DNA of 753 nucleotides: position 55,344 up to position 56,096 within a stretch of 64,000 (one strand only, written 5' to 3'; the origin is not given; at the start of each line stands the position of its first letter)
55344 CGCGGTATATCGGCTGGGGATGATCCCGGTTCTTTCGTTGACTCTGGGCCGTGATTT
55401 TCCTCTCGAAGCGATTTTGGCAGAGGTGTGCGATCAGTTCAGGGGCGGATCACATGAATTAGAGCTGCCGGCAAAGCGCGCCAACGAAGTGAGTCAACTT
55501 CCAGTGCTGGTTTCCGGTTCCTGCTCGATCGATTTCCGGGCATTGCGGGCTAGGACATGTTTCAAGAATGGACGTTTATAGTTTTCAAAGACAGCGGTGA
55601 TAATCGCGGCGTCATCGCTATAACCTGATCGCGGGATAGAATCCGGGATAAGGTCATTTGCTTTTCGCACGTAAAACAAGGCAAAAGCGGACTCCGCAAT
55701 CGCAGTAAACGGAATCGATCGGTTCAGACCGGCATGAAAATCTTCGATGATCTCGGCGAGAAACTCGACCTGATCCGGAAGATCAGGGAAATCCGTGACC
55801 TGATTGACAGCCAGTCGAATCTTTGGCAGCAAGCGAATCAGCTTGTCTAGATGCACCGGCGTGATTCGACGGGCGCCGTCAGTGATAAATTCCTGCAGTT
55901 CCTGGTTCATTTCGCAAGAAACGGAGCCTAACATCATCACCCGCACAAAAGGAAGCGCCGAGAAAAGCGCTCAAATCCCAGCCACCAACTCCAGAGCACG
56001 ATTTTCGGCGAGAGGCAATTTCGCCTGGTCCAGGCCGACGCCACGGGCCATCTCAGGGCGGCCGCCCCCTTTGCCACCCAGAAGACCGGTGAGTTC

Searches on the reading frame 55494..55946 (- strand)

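Call 36: search_protein_families(library=pfam, proteins=[window:55494-55946:-], max_evalue=0.1)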
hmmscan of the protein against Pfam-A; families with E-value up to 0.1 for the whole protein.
window:55494-55946:- (150 aa): 1 family
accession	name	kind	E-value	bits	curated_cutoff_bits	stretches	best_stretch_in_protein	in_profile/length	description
PF06803.17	DUF1232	-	2.4e-06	27.6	23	1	87-117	6-36/37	Protein of unknown function (DUF1232)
